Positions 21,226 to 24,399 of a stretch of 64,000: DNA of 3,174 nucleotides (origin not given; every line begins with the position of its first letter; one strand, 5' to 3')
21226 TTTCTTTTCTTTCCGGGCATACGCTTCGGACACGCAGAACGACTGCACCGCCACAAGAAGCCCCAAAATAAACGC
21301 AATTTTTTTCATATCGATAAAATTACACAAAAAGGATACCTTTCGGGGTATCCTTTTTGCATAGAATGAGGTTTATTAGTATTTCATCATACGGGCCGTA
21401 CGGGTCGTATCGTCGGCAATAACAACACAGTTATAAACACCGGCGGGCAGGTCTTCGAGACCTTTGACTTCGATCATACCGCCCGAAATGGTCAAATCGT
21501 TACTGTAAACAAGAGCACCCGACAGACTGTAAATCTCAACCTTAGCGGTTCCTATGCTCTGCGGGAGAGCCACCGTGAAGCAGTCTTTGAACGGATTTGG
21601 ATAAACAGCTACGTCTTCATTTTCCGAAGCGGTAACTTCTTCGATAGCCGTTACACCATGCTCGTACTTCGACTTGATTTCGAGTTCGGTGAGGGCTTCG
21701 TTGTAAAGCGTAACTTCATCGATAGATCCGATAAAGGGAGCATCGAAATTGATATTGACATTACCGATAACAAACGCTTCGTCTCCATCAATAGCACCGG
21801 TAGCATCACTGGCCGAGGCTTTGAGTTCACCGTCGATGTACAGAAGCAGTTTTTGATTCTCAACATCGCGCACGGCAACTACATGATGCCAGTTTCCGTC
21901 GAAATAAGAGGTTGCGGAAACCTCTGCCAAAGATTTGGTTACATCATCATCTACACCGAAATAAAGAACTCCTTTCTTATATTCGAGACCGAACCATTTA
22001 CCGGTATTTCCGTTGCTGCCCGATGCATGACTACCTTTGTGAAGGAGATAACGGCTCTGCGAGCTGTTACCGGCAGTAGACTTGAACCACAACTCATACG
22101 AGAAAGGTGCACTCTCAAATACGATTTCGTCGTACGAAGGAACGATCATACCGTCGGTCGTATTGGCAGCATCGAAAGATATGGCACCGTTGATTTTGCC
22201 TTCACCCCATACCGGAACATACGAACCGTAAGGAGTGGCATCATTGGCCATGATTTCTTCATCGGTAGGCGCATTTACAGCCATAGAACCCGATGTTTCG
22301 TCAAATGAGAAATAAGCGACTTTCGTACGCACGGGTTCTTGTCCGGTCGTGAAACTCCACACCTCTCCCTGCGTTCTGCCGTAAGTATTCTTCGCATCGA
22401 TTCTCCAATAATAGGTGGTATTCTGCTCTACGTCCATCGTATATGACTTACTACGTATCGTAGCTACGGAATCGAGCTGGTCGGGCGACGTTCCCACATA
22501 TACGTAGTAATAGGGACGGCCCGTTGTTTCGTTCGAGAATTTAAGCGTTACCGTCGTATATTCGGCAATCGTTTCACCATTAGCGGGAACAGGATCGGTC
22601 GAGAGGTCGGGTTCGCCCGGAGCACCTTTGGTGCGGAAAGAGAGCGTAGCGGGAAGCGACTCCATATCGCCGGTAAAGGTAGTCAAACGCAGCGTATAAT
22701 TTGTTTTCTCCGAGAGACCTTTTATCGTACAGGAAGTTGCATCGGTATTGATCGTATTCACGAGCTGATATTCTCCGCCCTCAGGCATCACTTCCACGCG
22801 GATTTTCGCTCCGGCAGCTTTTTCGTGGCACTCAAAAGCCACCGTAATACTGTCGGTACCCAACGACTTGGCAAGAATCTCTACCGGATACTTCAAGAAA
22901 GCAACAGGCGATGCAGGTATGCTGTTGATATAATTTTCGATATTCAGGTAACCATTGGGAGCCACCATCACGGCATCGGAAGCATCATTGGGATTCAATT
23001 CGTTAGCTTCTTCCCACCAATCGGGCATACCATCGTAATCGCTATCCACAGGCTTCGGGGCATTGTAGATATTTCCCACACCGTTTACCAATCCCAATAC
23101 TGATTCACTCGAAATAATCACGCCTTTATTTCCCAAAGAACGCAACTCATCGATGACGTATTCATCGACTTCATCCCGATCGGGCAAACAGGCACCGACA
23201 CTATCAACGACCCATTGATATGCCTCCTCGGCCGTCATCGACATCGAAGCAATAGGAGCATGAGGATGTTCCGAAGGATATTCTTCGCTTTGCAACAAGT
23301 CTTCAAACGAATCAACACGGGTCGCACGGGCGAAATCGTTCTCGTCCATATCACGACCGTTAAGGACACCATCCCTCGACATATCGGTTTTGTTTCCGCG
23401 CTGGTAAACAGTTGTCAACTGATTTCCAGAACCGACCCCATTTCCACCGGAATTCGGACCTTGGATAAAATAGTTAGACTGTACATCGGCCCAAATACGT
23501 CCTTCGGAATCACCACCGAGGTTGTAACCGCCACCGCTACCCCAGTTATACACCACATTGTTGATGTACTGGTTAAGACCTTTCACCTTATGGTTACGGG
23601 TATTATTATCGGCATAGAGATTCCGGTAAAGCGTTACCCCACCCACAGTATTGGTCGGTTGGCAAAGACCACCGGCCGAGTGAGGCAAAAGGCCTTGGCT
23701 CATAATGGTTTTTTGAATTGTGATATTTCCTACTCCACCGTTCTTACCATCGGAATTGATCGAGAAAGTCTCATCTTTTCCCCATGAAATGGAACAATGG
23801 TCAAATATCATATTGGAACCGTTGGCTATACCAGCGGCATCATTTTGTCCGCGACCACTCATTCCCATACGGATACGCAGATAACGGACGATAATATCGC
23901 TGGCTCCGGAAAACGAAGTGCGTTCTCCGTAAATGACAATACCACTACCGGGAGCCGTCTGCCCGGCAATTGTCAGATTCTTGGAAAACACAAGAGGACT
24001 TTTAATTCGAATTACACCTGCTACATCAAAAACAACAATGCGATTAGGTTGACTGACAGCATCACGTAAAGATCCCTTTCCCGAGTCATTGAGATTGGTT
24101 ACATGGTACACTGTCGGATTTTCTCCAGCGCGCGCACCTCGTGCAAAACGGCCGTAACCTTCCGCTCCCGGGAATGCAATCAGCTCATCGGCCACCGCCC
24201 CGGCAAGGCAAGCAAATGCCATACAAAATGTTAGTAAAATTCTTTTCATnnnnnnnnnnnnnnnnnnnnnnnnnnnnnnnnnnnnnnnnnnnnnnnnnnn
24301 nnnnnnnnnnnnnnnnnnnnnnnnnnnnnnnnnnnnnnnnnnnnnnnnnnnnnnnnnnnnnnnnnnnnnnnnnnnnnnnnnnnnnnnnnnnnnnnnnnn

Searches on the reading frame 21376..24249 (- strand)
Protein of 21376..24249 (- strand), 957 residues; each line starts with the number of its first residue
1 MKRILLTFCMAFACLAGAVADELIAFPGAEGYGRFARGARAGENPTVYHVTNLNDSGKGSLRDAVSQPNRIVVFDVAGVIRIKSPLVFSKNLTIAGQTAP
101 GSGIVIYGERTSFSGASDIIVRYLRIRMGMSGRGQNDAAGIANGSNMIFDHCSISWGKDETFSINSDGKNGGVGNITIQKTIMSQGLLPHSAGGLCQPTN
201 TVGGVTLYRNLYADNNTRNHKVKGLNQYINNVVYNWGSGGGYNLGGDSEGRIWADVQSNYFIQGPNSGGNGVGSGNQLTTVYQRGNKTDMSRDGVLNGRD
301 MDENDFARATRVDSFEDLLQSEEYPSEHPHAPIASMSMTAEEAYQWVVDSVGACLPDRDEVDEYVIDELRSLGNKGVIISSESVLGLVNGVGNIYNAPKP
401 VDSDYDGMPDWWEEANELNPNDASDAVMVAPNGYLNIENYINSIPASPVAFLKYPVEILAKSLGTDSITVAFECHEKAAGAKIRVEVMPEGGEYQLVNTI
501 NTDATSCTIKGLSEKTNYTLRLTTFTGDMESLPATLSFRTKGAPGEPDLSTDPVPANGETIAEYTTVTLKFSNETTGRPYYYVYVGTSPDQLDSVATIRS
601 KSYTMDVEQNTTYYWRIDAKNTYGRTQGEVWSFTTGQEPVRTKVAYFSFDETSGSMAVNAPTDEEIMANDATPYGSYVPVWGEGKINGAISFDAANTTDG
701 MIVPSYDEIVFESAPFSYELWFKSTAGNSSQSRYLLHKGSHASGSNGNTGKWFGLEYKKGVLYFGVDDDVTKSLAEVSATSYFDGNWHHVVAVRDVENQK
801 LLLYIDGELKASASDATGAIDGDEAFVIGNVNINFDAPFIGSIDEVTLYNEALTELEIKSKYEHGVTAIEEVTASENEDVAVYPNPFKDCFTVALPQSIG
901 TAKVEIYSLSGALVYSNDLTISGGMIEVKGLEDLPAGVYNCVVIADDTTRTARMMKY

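Call 7: search_protein_families(library=pfam, proteins=[window:21376-24249:-], max_evalue=0.00001)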
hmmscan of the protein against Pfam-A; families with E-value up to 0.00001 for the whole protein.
window:21376-24249:- (957 aa): 3 families
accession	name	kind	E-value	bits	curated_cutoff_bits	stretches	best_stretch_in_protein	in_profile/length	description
PF13385.13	Laminin_G_3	-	1.1e-22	81.2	27.6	1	709-859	12-151/151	Concanavalin A-like lectin/glucanases superfamily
PF18962.6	Por_Secre_tail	-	9.7e-08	32.6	27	1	882-951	1-70/75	Secretion system C-terminal sorting domain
PF00041.27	fn3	-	7.1e-06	26.6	25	0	462-535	10-82/84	Fibronectin type III domain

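Call 26: search_protein_families(library=pfam, proteins=[window:21376-24249:-], max_evalue=1)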
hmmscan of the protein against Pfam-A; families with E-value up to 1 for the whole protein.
window:21376-24249:- (957 aa): 8 families
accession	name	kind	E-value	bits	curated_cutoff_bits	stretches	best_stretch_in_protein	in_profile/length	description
PF13385.13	Laminin_G_3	-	1.1e-22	81.2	27.6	1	709-859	12-151/151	Concanavalin A-like lectin/glucanases superfamily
PF18962.6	Por_Secre_tail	-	9.7e-08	32.6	27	1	882-951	1-70/75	Secretion system C-terminal sorting domain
PF00041.27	fn3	-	7.1e-06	26.6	25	1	462-535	10-82/84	Fibronectin type III domain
PF02210.31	Laminin_G_2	-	3.7e-05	24.6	22.9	1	748-848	16-123/126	Laminin G domain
PF00054.30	Laminin_G_1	-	0.0032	18.1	24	1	747-829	19-98/131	Laminin G domain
PF02973.23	Sialidase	-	0.024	14.6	26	1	790-861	108-184/189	Sialidase, N-terminal domain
PF14289.11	DUF4369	-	0.053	14.5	25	1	566-622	2-59/91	Domain of unknown function (DUF4369)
PF17964.7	Big_10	-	0.24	12.1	22.9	0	605-649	47-91/164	Bacterial Ig domain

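Call 35: search_solved_structures(query=window:21376-24249:-, max_evalue=0.01)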
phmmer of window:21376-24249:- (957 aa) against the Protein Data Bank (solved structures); distinct sequences matched with E-value up to 0.01: 1.
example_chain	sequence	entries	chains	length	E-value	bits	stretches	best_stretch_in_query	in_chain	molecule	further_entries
9buj_A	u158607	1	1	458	4.3e-29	104.3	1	20-265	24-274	Pectate lyase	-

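Call 70: search_protein_families(library=ncbifam, proteins=[window:21376-24249:-], max_evalue=0.01)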
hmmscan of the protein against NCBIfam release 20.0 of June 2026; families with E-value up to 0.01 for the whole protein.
window:21376-24249:- (957 aa): 3 families
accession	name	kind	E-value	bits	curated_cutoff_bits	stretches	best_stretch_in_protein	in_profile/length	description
NF041900.1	pec_ly_PelZ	equivalog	1.9e-30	106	840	1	1-383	1-388/422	pectate lyase PelZ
TIGR04183.1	Por_Secre_tail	domain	2.6e-09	36.9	23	1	882-956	1-71/72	T9SS type A sorting domain-containing protein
NF052521.1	TafC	equivalog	5.2e-07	29.1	410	1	608-864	116-362/373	TafC family fimbrial protein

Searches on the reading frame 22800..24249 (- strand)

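Call 40: search_solved_structures(query=window:22800-24249:-, max_evalue=10, show_alignments=1)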
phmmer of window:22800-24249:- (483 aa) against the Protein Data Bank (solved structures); distinct sequences matched with E-value up to 10: 2.
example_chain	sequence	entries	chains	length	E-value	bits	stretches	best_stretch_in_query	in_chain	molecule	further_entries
9buj_A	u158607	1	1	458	1.4e-29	106.2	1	20-265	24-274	Pectate lyase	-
6fi2_A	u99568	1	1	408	3.5e-06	29.1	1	28-240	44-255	VexL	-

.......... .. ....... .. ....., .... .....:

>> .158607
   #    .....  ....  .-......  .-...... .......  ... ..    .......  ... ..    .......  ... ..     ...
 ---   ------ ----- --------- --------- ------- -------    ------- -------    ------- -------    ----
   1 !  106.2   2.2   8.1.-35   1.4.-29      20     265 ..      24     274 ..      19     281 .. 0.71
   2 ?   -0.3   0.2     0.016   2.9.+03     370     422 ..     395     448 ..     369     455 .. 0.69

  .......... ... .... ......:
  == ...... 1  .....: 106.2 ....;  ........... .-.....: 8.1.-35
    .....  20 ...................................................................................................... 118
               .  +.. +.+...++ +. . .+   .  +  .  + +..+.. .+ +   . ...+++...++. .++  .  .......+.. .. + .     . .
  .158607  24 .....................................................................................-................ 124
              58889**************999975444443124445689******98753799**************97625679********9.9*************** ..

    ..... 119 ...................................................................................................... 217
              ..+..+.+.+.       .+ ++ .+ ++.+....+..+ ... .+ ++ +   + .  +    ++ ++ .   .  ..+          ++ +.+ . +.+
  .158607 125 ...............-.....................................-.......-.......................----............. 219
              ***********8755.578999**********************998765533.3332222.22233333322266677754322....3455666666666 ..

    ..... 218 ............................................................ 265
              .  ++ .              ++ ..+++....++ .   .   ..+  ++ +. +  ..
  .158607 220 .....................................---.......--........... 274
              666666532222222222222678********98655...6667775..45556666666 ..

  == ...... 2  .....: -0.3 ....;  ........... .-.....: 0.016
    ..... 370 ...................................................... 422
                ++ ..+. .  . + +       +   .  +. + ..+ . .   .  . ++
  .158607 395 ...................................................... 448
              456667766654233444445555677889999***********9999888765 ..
